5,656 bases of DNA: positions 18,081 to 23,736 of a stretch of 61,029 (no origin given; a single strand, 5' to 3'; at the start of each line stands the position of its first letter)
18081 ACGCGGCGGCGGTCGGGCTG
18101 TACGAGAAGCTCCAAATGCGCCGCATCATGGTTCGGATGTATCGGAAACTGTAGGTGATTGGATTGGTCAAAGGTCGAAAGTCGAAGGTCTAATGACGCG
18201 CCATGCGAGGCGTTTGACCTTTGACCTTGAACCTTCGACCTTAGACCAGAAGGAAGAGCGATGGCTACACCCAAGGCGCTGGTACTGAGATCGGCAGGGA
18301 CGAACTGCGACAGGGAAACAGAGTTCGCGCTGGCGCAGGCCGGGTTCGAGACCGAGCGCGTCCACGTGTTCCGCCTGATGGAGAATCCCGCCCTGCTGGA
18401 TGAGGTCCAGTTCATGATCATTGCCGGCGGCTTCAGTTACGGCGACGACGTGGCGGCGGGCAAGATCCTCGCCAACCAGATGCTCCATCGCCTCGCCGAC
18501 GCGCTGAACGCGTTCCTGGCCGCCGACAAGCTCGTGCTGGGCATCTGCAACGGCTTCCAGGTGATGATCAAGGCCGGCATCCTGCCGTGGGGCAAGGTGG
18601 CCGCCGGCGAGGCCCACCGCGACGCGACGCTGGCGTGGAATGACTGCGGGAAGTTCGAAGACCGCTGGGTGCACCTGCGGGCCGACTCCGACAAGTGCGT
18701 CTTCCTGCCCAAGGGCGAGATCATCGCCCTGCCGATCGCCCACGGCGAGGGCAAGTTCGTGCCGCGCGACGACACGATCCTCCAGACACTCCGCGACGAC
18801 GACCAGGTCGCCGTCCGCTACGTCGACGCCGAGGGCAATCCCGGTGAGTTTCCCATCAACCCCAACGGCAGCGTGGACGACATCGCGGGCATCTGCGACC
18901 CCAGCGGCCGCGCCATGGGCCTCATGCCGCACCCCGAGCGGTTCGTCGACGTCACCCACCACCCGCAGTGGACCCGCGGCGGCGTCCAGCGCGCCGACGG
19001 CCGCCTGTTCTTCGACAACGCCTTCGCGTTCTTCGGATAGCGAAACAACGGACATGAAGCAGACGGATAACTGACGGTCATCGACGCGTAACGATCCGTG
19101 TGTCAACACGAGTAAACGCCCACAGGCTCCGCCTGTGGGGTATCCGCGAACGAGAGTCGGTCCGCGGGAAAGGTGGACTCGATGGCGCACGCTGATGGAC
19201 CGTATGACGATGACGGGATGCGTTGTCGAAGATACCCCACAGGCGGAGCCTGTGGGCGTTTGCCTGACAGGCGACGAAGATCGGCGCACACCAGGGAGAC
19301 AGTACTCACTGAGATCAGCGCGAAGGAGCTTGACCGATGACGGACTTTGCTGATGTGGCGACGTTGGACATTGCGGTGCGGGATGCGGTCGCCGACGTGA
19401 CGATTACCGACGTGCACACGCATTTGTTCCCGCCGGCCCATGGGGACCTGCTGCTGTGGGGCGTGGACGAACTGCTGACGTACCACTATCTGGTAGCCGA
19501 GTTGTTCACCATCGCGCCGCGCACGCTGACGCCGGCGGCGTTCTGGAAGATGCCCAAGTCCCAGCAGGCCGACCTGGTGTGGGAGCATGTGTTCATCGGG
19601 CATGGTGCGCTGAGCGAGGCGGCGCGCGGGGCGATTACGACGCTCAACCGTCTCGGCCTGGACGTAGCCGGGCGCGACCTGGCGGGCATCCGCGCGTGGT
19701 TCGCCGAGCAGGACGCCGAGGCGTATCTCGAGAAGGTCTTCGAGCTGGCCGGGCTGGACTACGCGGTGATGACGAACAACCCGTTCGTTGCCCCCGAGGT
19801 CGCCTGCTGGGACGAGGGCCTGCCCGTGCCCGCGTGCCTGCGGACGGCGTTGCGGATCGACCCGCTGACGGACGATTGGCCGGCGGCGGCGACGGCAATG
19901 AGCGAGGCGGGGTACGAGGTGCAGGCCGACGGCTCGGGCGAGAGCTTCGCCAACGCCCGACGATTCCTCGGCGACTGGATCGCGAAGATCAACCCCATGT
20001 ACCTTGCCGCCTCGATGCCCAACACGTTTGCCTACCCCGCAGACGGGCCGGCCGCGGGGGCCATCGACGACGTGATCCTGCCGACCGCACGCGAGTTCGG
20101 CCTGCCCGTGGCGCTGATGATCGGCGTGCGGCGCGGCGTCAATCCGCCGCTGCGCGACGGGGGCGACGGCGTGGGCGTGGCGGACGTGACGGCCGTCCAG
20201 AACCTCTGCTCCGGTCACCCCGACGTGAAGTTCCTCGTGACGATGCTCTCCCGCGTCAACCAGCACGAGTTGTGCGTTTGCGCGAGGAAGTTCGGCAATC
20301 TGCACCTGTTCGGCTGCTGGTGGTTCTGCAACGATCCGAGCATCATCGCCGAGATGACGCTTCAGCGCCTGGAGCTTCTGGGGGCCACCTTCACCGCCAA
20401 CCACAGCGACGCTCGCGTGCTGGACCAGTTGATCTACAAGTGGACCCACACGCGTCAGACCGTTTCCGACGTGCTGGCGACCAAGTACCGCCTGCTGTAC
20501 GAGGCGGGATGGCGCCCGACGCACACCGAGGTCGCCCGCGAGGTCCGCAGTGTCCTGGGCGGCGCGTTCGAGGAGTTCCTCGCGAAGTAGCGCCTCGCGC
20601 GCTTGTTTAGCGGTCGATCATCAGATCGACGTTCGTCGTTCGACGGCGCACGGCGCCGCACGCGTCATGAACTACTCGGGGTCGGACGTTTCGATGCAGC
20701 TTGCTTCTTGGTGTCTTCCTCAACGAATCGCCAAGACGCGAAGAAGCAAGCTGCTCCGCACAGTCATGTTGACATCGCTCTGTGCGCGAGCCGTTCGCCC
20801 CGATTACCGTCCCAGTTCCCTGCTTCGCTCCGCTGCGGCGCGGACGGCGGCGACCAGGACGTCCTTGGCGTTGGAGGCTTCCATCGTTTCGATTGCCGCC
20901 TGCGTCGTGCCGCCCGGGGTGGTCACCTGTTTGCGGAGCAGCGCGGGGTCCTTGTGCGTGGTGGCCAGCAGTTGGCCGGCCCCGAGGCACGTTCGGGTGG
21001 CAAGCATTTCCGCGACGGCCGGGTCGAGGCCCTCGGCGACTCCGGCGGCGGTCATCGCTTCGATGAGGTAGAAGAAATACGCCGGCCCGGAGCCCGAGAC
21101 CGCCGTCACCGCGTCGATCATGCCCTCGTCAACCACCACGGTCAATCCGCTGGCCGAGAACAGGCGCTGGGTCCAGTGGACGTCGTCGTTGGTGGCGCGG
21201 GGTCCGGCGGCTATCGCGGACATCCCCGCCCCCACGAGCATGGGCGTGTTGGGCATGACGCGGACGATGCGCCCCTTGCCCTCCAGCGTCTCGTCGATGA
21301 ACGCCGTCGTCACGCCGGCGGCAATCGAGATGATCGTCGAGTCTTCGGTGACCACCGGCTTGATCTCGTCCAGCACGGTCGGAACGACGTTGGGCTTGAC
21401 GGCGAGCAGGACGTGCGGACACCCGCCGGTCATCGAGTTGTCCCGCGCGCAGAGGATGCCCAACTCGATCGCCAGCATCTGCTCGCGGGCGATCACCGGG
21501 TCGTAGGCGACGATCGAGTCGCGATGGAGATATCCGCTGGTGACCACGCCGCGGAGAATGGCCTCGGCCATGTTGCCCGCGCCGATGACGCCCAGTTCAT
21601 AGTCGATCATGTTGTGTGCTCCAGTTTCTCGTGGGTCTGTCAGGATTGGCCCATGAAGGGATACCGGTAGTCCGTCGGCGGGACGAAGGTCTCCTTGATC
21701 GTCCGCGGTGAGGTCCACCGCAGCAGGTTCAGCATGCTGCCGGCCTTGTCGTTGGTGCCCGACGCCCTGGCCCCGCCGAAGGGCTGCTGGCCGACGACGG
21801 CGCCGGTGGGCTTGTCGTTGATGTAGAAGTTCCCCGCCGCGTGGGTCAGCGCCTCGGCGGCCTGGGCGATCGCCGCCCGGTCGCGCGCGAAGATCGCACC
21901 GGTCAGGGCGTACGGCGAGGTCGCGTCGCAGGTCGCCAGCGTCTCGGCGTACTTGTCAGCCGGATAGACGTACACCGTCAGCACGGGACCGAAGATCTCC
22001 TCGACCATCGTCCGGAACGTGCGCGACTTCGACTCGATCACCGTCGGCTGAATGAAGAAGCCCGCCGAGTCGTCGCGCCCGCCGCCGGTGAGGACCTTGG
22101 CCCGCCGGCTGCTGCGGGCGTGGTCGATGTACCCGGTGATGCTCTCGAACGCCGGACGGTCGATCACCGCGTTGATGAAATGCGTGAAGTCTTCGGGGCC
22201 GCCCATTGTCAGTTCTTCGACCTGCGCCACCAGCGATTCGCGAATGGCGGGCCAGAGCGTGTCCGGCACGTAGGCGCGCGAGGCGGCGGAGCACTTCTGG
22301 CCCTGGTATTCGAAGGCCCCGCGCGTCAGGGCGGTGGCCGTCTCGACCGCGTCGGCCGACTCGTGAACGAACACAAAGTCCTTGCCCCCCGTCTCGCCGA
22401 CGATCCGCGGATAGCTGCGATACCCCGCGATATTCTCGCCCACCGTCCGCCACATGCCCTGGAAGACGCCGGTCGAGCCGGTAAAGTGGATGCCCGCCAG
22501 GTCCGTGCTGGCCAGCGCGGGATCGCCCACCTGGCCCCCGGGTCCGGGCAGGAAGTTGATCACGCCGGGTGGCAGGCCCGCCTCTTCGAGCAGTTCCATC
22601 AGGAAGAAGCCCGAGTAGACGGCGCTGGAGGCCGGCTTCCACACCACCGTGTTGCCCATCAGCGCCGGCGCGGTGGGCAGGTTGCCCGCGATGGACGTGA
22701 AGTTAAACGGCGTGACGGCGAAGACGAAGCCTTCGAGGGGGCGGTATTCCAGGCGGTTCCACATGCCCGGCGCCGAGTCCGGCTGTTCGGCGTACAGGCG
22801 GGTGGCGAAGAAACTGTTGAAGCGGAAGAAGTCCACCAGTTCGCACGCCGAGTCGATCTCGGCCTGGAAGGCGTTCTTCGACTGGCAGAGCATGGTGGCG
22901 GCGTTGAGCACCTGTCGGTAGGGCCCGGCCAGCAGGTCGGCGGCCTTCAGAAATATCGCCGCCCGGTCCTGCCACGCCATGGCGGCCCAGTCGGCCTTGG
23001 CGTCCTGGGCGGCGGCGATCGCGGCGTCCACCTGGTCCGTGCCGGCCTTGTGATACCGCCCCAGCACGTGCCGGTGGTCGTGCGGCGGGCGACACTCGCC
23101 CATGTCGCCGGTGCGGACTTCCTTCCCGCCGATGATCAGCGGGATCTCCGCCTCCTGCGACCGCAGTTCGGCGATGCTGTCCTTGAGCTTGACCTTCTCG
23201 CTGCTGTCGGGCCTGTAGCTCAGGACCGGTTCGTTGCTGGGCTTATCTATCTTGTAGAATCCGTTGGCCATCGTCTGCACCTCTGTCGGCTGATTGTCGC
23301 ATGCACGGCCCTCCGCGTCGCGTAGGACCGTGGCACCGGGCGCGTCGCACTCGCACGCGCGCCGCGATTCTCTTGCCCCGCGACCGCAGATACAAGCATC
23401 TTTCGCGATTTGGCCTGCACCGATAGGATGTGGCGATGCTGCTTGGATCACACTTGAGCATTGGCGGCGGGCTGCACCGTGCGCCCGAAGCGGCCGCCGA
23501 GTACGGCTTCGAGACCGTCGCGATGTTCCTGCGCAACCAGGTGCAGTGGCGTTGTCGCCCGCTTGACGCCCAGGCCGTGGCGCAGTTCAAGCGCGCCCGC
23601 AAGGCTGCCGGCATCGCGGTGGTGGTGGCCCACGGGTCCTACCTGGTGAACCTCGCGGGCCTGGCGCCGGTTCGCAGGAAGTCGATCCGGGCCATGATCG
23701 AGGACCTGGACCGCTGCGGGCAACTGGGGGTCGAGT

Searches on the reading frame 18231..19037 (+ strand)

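Call 70: search_protein_families(library=pfam, proteins=[window:18231-19037:+], max_evalue=0.00001)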
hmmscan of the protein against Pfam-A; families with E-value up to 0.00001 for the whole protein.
window:18231-19037:+ (269 aa): 1 family
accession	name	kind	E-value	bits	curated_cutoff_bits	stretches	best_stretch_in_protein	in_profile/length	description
PF13507.12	GATase_5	-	5.5e-81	271.9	27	1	14-268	2-260/260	CobB/CobQ-like glutamine amidotransferase domain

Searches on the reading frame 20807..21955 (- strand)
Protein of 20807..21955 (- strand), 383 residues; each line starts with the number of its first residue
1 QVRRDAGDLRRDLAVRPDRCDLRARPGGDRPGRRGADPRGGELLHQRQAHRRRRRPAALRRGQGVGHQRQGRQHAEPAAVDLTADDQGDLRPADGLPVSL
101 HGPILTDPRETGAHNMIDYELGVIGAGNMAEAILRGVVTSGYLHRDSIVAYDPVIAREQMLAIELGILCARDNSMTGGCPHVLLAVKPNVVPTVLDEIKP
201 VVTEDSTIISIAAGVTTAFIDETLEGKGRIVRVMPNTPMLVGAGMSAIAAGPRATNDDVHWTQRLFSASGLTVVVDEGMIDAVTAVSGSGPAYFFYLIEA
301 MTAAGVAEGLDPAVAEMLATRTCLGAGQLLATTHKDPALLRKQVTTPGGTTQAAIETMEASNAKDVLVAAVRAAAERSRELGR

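Call 70: search_protein_families(library=pfam, proteins=[window:20807-21955:-], max_evalue=0.00001)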
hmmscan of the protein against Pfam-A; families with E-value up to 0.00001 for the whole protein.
window:20807-21955:- (383 aa): 2 families
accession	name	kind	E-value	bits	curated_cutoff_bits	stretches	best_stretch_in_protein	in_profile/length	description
PF14748.11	P5CR_dimer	-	1.1e-35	122.5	25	1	277-381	1-105/105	Pyrroline-5-carboxylate reductase dimerisation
PF03807.23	F420_oxidored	-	5.1e-13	49.9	21.6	1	121-214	2-94/94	NADP oxidoreductase coenzyme F420-dependent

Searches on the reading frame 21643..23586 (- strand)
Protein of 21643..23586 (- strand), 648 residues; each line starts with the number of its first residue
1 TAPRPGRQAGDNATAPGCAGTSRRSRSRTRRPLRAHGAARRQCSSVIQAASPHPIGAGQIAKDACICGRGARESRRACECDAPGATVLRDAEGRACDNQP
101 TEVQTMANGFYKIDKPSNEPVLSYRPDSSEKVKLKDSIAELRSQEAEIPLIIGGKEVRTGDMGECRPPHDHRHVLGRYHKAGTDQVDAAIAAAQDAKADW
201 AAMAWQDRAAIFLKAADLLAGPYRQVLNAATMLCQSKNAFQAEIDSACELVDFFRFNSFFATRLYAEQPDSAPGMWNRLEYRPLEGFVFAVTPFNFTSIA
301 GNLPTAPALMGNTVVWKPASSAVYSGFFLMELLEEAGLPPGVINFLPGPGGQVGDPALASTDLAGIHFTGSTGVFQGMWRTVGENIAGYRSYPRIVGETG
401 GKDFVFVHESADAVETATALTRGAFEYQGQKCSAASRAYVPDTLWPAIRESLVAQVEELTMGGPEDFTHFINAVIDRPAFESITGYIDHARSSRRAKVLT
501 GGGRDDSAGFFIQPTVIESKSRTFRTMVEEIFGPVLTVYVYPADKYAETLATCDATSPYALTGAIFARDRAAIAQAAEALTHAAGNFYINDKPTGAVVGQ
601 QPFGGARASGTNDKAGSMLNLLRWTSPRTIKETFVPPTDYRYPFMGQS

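Call 70: search_protein_families(library=pfam, proteins=[window:21643-23586:-], max_evalue=0.00001)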
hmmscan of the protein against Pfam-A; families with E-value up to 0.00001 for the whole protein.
window:21643-23586:- (648 aa): 1 family
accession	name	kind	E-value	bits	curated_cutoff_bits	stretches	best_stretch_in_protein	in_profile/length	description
PF00171.27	Aldedh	-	4.7e-98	329.2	23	1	166-617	12-449/461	Aldehyde dehydrogenase family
